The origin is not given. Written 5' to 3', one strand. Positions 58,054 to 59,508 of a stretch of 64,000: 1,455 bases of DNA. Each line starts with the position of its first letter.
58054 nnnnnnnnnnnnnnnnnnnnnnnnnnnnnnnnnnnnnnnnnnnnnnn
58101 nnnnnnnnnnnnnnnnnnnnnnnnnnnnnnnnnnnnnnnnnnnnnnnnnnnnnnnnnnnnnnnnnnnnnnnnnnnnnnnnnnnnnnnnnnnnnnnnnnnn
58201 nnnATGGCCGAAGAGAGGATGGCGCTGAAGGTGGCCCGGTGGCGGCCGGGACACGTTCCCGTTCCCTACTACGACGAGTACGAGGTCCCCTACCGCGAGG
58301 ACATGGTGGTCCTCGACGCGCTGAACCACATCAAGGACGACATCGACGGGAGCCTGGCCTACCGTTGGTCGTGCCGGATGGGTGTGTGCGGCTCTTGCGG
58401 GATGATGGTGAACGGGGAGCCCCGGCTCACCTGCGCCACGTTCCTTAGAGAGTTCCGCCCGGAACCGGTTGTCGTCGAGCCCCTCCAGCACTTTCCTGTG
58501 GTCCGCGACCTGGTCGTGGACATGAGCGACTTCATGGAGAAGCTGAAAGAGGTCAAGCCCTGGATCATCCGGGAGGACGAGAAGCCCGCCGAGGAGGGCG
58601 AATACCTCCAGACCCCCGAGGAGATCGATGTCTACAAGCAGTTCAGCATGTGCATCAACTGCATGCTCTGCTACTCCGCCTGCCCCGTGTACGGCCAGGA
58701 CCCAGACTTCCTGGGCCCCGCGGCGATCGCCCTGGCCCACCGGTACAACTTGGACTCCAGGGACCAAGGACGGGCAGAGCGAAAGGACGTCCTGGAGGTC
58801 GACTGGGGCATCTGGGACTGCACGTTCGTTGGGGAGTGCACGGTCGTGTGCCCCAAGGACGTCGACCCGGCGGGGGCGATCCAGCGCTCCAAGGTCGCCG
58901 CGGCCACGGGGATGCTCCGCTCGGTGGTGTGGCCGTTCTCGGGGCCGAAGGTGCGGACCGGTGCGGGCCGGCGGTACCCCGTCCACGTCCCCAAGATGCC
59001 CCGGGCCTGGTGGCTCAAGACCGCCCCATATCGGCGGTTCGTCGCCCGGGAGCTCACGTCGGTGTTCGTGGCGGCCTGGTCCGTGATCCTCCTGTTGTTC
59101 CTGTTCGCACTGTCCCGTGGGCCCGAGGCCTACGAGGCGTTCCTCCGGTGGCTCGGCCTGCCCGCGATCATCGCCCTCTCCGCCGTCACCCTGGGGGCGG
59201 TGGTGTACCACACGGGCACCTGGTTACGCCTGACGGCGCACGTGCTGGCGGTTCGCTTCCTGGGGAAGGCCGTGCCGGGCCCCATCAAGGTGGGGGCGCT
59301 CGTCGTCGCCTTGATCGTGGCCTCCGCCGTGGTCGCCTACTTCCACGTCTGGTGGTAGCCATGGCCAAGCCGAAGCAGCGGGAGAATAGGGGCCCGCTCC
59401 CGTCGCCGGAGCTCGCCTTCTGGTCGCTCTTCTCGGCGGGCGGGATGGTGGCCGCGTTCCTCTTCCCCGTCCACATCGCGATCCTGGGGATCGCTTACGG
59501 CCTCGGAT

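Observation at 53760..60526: A fumarate reductase cassette (frdA-frdBC-frdD) nested between sdhCDA and sdhB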

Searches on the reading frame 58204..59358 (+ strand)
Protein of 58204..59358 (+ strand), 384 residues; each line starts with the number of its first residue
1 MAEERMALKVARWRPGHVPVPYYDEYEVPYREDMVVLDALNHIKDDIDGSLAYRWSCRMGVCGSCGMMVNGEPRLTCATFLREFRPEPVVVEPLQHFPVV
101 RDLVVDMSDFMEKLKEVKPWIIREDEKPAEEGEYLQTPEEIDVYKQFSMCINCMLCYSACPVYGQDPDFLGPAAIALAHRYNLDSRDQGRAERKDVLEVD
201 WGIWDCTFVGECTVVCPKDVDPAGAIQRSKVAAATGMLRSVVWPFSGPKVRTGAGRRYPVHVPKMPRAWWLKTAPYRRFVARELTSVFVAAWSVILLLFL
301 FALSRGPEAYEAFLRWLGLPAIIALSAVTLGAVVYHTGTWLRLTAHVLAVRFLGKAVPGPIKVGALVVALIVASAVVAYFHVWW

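Call 3: search_protein_families(library=pfam, proteins=[window:58204-59358:+])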
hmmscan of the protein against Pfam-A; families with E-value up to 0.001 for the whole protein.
window:58204-59358:+ (384 aa): 9 families
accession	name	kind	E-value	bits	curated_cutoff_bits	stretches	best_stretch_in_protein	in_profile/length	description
PF13085.11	Fer2_3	-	3.5e-36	123.9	27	1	8-112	2-107/107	2Fe-2S iron-sulfur cluster binding domain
PF02300.22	Fumarate_red_C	-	5.9e-25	88.2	24.2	1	262-378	7-123/127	Fumarate reductase subunit C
PF13183.11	Fer4_8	-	2.6e-11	44.3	27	1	147-220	2-68/68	4Fe-4S dicluster domain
PF13237.11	Fer4_10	-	9.3e-10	38.7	25.5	1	143-217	2-53/53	4Fe-4S dicluster domain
PF12838.12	Fer4_7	-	9.9e-08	32.8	27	1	150-220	2-52/52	4Fe-4S dicluster domain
PF13534.11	Fer4_17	-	2.6e-07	31.5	22.2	1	150-221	2-61/61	4Fe-4S dicluster domain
PF13187.11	Fer4_9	-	2.5e-05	24.6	27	1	149-219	1-50/52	4Fe-4S dicluster domain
PF00037.32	Fer4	-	0.00033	20.8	21.1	1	146-162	4-20/24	4Fe-4S binding domain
PF13746.11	Fer4_18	-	0.00055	20.5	27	0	138-161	72-96/114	4Fe-4S dicluster domain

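Call 4: search_protein_families(library=ncbifam, proteins=[window:58204-59358:+])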
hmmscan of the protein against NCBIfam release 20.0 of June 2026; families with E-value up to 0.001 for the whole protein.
window:58204-59358:+ (384 aa): 17 families
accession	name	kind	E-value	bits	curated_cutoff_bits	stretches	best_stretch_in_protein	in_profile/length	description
NF009051.0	PRK12385.1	equivalog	2e-102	341.9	333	1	3-241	4-240/244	succinate dehydrogenase/fumarate reductase iron-sulfur subunit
TIGR00384.1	dhsB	subfamily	1.5e-82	276.4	88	1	10-230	1-222/222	succinate dehydrogenase and fumarate reductase iron-sulfur protein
NF004616.0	PRK05950.1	subfamily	8.5e-80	267.3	228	1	3-232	3-232/238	succinate dehydrogenase iron-sulfur subunit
NF009226.0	PRK12576.1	equivalog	8.3e-75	252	344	1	3-231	7-235/317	succinate dehydrogenase/fumarate reductase iron-sulfur subunit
NF009227.0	PRK12577.1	equivalog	2.7e-54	184.1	349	1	7-230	4-235/330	succinate dehydrogenase/fumarate reductase iron-sulfur subunit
NF009225.0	PRK12575.1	subfamily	6.3e-52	176.4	443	1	6-229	5-226/235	succinate dehydrogenase/fumarate reductase iron-sulfur subunit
NF004898.0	PRK06259.1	equivalog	9.5e-51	172.9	385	1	6-228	4-211/488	fumarate reductase (CoM/CoB) subunit TfrB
NF006391.0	PRK08640.1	equivalog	7.5e-45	152.8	244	1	6-240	7-246/254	succinate dehydrogenase iron-sulfur subunit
NF010071.0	PRK13552.1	equivalog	4.9e-43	147.1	264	1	5-224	4-226/241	fumarate reductase iron-sulfur subunit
NF009052.0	PRK12386.1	equivalog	7.1e-39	133.4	256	1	21-220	17-217/255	succinate dehydrogenase/fumarate reductase iron-sulfur subunit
NF042952.1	MFR_FeS_SdhB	equivalog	2.8e-32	112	600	1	34-238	28-236/320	8-methylmenaquinol:fumarate reductase iron-sulfur subunit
NF005746.0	PRK07570.1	subfamily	1.7e-21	76.6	243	1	32-221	29-229/250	succinate dehydrogenase/fumarate reductase iron-sulfur subunit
NF003445.0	PRK04987.1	equivalog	2e-19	70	143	1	261-379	8-126/130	fumarate reductase subunit FrdC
NF010126.0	PRK13603.1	equivalog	5.9e-12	46.1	234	1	266-380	9-123/126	fumarate reductase subunit C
NF008369.0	PRK11168.1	equivalog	1.3e-09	37.4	278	1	145-233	8-87/401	anaerobic glycerol-3-phosphate dehydrogenase subunit C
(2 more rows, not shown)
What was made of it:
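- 58204..59358 (+): frdBC, an in-frame fusion of the Fe-S subunit FrdB and membrane subunit FrdC (384 aa). Fer2_3, Fer4 and Fumarate_red_C domains; PRK12385, 342 bits, above cut-off (calls 3, 4).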

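Call 10: find_homologous_proteins(query=window:58204-59358:+)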
Query window:58204-59358:+ (384 aa): 8000 proteins with E <= 0.001 among 8000 candidates; the best 120 are listed.
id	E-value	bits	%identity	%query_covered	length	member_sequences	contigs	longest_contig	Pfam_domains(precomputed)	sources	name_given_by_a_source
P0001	1.8e-260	882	98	100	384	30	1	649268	PF12838.13,PF13534.12,PF13237.12,PF13183.12,PF13187.12,PF02300.23,PF13085.12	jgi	-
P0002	1.5e-237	806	89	100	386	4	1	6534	PF12838.13,PF13534.12,PF13237.12,PF13183.12,PF02300.23,PF13085.12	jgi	jgi:succinate dehydrogenase/fumarate reductase iron-sulfur protein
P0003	2.6e-144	499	83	64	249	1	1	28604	PF12838.13,PF13534.12,PF13237.12,PF13183.12,PF13187.12,PF13085.12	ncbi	ncbi:MAG: succinate dehydrogenase/fumarate reductase iron-sulfur subunit [Actinomycetota bacterium]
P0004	6.6e-143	495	83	64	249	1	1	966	PF12838.13,PF13534.12,PF13237.12,PF13183.12,PF13187.12,PF13085.12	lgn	-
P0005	2.4e-142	493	83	64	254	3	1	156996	PF12838.13,PF13534.12,PF13237.12,PF13183.12,PF13187.12,PF13085.12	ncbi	ncbi:MAG: succinate dehydrogenase/fumarate reductase iron-sulfur subunit [Actinomycetota bacterium]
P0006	1.1e-141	491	82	65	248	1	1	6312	PF12838.13,PF13534.12,PF13237.12,PF13183.12,PF13187.12,PF13085.12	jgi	jgi:fumarate reductase iron-sulfur subunit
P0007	5.7e-141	488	84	64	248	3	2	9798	PF12838.13,PF13534.12,PF13237.12,PF13183.12,PF13187.12,PF13085.12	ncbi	ncbi:MAG: succinate dehydrogenase/fumarate reductase iron-sulfur subunit [Actinomycetota bacterium]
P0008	6.7e-141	488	82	64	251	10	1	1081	PF12838.13,PF13534.12,PF13237.12,PF13183.12,PF13187.12,PF13085.12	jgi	jgi:fumarate reductase iron-sulfur subunit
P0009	4.7e-140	485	82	64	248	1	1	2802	PF12838.13,PF13534.12,PF13237.12,PF13183.12,PF13187.12,PF13085.12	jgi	-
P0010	8.4e-140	484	81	64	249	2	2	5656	PF12838.13,PF13534.12,PF13237.12,PF13183.12,PF13187.12,PF13085.12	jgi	jgi:fumarate reductase iron-sulfur subunit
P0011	1.2e-139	484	83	64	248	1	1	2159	PF12838.13,PF13534.12,PF13237.12,PF13183.12,PF13187.12,PF13085.12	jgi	jgi:fumarate reductase iron-sulfur subunit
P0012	2.4e-139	483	82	64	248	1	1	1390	PF12838.13,PF13534.12,PF13237.12,PF13183.12,PF13187.12,PF13085.12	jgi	jgi:fumarate reductase iron-sulfur subunit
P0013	4.3e-139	482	81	64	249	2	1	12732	PF12838.13,PF13534.12,PF13237.12,PF13183.12,PF13187.12,PF13085.12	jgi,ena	-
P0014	5.5e-139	482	83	64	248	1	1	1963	PF12838.13,PF13534.12,PF13237.12,PF13183.12,PF13187.12,PF13085.12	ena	-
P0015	5.6e-139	482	79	64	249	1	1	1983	PF12838.13,PF13534.12,PF13237.12,PF13183.12,PF13187.12,PF13085.12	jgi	jgi:fumarate reductase iron-sulfur subunit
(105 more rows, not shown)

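Call 11: find_encoding_contigs(protein=P0001, flank=8000, max_places=3)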
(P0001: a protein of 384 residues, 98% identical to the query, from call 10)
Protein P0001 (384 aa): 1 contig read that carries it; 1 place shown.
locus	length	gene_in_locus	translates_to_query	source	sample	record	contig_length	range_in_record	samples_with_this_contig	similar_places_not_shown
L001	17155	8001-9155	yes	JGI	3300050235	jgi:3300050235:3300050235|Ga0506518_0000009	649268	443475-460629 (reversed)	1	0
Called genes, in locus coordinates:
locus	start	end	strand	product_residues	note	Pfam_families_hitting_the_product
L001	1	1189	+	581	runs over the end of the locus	PF00289:Biotin_carb_N, PF02222:ATP-grasp, PF02786:CPSase_L_D2, PF08443:RimK (faint), PF07478:Dala_Dala_lig_C (weak), PF02785:Biotin_carb_C, PF00364:Biotin_lipoyl, PF25973:BSH_CzcB (faint), +1 more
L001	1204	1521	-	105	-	-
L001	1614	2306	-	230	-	PF03446:NAD_binding_2 (weak), PF03807:F420_oxidored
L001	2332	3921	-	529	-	PF01642:MM_CoA_mutase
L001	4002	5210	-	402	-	PF00884:Sulfatase, PF16347:SGSH_C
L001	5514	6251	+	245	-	PF01127:Sdh_cyt, PF02910:Succ_DH_flav_C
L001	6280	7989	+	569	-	PF00890:FAD_binding_2, PF03486:HI0933_like (faint), PF07992:Pyr_redox_2 (faint), PF02910:Succ_DH_flav_C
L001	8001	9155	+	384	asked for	PF13085:Fer2_3, PF13187:Fer4_9 (faint), PF13237:Fer4_10, PF12838:Fer4_7, PF13183:Fer4_8, PF13534:Fer4_17 (weak), PF02300:Fumarate_red_C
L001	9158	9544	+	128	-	PF02313:Fumarate_red_D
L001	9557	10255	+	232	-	PF13085:Fer2_3, PF13237:Fer4_10, PF13183:Fer4_8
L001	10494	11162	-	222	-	-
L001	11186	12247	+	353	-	PF00180:Iso_dh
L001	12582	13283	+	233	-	PF12773:DZR (weak), PF13240:Zn_Ribbon_1 (weak), PF13248:Zn_ribbon_3 (weak)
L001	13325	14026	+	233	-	PF01209:Ubie_methyltran (weak), PF13489:Methyltransf_23, PF13847:Methyltransf_31, PF08241:Methyltransf_11, PF08242:Methyltransf_12, PF13649:Methyltransf_25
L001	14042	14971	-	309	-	PF00056:Ldh_1_N, PF03721:UDPG_MGDP_dh_N (faint), PF02866:Ldh_1_C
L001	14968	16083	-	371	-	PF00180:Iso_dh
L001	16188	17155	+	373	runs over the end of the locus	PF00285:Citrate_synt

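Call 12: find_encoding_contigs(protein=P0005, flank=8000, max_places=3)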
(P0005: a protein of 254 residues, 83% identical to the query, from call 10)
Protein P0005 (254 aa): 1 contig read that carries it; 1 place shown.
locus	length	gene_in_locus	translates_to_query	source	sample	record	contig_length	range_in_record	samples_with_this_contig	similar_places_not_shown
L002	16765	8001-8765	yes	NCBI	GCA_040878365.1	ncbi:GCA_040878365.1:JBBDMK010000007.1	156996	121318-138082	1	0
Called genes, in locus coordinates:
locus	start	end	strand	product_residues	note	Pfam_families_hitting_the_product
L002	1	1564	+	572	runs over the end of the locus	PF00289:Biotin_carb_N, PF02222:ATP-grasp (weak), PF02786:CPSase_L_D2, PF07478:Dala_Dala_lig_C, PF02785:Biotin_carb_C, PF25919:BSH_CusB (faint), PF00364:Biotin_lipoyl, PF25997:BSH_YhbJ, +3 more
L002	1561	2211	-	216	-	PF01210:NAD_Gly3P_dh_N (weak), PF02558:ApbA (weak), PF03446:NAD_binding_2, PF03807:F420_oxidored, PF07991:KARI_N (weak)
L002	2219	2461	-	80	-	-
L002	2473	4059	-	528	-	PF01642:MM_CoA_mutase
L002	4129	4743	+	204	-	PF01596:Methyltransf_3, PF13578:Methyltransf_24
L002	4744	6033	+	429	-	PF00070:Pyr_redox (faint), PF00890:FAD_binding_2, PF01266:DAO, PF01593:Amino_oxidase, PF01946:Thi4 (weak), PF07992:Pyr_redox_2 (weak), PF12831:FAD_oxidored, PF13450:NAD_binding_8, +2 more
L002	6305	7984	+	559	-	PF00890:FAD_binding_2, PF02910:Succ_DH_flav_C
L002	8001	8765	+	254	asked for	PF13085:Fer2_3, PF13187:Fer4_9 (faint), PF13183:Fer4_8, PF13237:Fer4_10, PF12838:Fer4_7 (weak), PF13534:Fer4_17 (weak)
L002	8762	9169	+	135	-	PF02300:Fumarate_red_C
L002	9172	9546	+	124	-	PF02313:Fumarate_red_D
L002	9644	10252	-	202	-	-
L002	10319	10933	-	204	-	PF05683:Fumerase_C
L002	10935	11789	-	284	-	PF05681:Fumerase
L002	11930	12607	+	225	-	-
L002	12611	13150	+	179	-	PF09534:Trp_oprn_chp (weak)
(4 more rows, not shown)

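Call 13: find_encoding_contigs(protein=P0002, flank=8000, max_places=3)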
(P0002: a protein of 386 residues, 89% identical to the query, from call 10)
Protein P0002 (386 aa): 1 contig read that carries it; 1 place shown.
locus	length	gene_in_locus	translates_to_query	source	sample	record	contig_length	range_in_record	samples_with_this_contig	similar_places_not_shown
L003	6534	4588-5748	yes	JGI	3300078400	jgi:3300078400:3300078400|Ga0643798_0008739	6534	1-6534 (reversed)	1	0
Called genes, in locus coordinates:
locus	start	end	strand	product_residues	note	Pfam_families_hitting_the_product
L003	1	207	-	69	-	?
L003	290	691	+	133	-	PF01127:Sdh_cyt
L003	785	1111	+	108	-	PF01127:Sdh_cyt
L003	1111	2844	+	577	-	PF00890:FAD_binding_2, PF01266:DAO (faint), PF01946:Thi4 (faint), PF03486:HI0933_like (faint), PF02910:Succ_DH_flav_C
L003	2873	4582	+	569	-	PF00890:FAD_binding_2, PF03486:HI0933_like (faint), PF07992:Pyr_redox_2 (faint), PF02910:Succ_DH_flav_C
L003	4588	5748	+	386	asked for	PF13085:Fer2_3, PF13237:Fer4_10, PF12838:Fer4_7, PF13183:Fer4_8, PF13534:Fer4_17 (weak), PF02300:Fumarate_red_C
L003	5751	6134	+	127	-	PF02313:Fumarate_red_D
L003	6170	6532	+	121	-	?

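Call 17: find_related_loci(query=A1, collection=genome_contigs, flank=10000)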
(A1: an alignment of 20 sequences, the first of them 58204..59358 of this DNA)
Query A1 (384 aa) in genome_contigs; peptide patterns used: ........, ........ (x = any residue, [..] = any of these).
600 stretches matched a pattern (row limit reached: there are more); 597 encode a relative of the query (tblastn E <= 1e-3); the best 80 are kept; 80 distinct loci.
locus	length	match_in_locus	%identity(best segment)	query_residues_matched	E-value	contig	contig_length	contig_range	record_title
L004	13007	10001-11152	91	1-384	0e+0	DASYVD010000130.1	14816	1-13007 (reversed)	MAG TPA_asm: Actinomycetota bacterium isolate SMAG_U4612 k141_695545, whole genome shotgun sequence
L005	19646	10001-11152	90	1-384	0e+0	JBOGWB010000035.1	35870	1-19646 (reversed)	MAG: Actinomycetota bacterium isolate M3-S_metawrap_bin.117 k127_3045575, whole genome shotgun sequence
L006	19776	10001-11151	81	1-384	5e-157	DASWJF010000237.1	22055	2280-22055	MAG TPA_asm: Actinomycetota bacterium isolate SMAG_U2888 k141_2842372, whole genome shotgun sequence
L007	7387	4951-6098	84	1-384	2e-166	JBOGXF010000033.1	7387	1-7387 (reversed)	MAG: Actinomycetota bacterium isolate M3-S_metabat2.bin.234 k127_3695621, whole genome shotgun sequence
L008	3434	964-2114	77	1-384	4e-143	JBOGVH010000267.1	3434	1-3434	MAG: Actinomycetota bacterium isolate M3-S_metawrap_bin.246 k127_3362142, whole genome shotgun sequence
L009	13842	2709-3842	56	4-380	7e-138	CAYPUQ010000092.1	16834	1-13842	MAG TPA_asm: uncultured Solibacteraceae bacterium isolate SRP217488_co1_14 genome assembly, contig: NODE_2214_length_168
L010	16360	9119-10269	80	1-384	3e-158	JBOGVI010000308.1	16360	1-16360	MAG: Actinomycetota bacterium isolate M3-S_metabat2.bin.172 k127_3331109, whole genome shotgun sequence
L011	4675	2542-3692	79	1-384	8e-153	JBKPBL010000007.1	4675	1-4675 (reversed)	MAG: Actinomycetota bacterium isolate GB_EKS_MAG_00079 GB_EKS_000001610384, whole genome shotgun sequence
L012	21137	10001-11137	55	4-380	2e-134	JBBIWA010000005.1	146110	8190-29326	MAG: Acidobacteriota bacterium isolate ETS170220_bin_9 NODE_44_length_146110_cov_4.99312, whole genome shotgun sequence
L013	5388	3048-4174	78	1-367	8e-149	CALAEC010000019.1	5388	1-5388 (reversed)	MAG TPA_asm: uncultured actinobacterium isolate ERR671918_bin.18_CONCOCT_v1.1_MAG genome assembly, contig: ERZ1756179.38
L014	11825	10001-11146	55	5-379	2e-132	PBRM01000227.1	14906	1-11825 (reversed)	MAG: Gemmatimonadetes bacterium isolate NP952 MHASMcontig_619350, whole genome shotgun sequence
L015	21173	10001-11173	55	1-380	5e-132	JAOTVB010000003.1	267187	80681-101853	MAG: Myxococcales bacterium isolate 13_May_SF_Bin32 13_May_SF_Bin32_scaffold_13_c1, whole genome shotgun sequence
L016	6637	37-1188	56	1-380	1e-131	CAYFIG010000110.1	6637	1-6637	MAG TPA_asm: uncultured bacterium isolate ERP013524_co1_26 genome assembly, contig: NODE_3061_length_6637_cov_4.676998,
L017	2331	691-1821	55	4-380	6e-139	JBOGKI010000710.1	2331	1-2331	MAG: Terriglobia bacterium isolate SE1494_metabat2.bin.2_sub NODE_2533_length_2331_cov_1.030853, whole genome shotgun se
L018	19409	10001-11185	50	4-382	1e-128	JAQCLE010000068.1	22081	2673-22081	MAG: Bacteroidetes bacterium isolate casp40-mb.97 NODE_5638_length_22081_cov_0.120235, whole genome shotgun sequence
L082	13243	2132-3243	64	1-380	5e-113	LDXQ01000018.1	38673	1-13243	MAG: Armatimonadetes bacterium CSP1-3 XU14_C0018, whole genome shotgun sequence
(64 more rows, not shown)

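Call 27: search_solved_structures(query=window:58204-59358:+, max_evalue=1e-10, show_alignments=1)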
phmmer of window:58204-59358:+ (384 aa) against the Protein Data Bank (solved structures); distinct sequences matched with E-value up to 1e-10: 27.
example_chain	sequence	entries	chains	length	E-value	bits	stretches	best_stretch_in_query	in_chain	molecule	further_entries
1kf6_B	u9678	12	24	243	4.8e-81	276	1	5-240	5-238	FUMARATE REDUCTASE IRON-SULFUR PROTEIN | Fumarate reductase iron-sulfur subunit | Fumarate reductase (Anaerobic), Fe-S subunit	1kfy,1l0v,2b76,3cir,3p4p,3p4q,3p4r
6lum_B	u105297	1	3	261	1.1e-46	162.8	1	6-232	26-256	Succinate dehydrogenase subunit B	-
2wp9_B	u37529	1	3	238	1e-42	149.8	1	5-229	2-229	SUCCINATE DEHYDROGENASE IRON-SULFUR SUBUNIT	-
1zoy_B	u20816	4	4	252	3.1e-42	148.2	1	9-235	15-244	Iron-sulfur protein | Succinate dehydrogenase [ubiquinone] iron-sulfur subunit, mitochondrial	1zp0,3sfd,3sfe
3abv_B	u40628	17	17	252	3.2e-42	148.1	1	9-235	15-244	Succinate dehydrogenase [ubiquinone] iron-sulfur subunit, mitochondrial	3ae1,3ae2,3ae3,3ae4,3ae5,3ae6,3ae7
8gs8_B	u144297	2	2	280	4.5e-42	147.6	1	9-235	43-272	Succinate dehydrogenase [ubiquinone] iron-sulfur subunit, mitochondrial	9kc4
4ytp_B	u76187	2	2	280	4.5e-42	147.6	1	9-235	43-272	Succinate dehydrogenase [ubiquinone] iron-sulfur subunit, mitochondrial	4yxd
1nek_B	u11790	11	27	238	9.5e-42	146.6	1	5-229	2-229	Succinate dehydrogenase iron-sulfur protein | SUCCINATE DEHYDROGENASE IRON-SULFUR SUBUNIT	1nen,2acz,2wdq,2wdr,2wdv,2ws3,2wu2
9fq7_2N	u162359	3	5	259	1.1e-41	146.4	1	8-235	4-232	Succinate dehydrogenase [ubiquinone] iron-sulfur subunit, mitochondrial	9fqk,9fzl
9kpt_B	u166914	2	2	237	3.3e-41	144.8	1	7-232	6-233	Succinate dehydrogenase [ubiquinone] iron-sulfur subunit, mitochondrial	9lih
9kps_B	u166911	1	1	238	3.6e-41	144.7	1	7-231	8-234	Succinate dehydrogenase [ubiquinone] iron-sulfur subunit, mitochondrial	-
9kq3_B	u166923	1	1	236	3.7e-41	144.6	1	7-231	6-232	Succinate dehydrogenase [ubiquinone] iron-sulfur subunit, mitochondrial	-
9lig_B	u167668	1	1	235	4.2e-41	144.4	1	7-230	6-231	Succinate dehydrogenase [ubiquinone] iron-sulfur subunit, mitochondrial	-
9qdl_B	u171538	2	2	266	4.6e-41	144.3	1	7-232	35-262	Succinate dehydrogenase [ubiquinone] iron-sulfur subunit, mitochondrial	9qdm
1yq3_B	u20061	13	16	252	2.1e-40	142.1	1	9-235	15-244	succinate dehydrogenase Ip subunit | Succinate dehydrogenase [ubiquinone] iron-sulfur subunit, mitochondrial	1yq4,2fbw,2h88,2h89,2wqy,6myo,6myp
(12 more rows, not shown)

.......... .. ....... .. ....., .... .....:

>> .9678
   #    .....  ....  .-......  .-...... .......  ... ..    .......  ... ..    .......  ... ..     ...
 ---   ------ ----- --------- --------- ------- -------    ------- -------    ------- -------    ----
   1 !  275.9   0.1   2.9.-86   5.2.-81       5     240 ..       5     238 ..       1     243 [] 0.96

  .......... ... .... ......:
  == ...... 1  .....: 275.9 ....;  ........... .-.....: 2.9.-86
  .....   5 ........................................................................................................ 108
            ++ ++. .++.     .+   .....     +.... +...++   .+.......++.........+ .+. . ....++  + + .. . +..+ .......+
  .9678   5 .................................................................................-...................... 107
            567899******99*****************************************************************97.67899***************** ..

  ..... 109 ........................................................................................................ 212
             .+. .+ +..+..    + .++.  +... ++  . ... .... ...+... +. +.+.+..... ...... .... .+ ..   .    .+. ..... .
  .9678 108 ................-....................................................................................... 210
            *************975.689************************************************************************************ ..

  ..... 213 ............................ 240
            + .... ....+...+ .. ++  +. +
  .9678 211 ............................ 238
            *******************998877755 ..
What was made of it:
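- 58204..59358 (+): Matches 1KF6_B at 276 bits and 1KF6_C at 57 bits (call 27).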
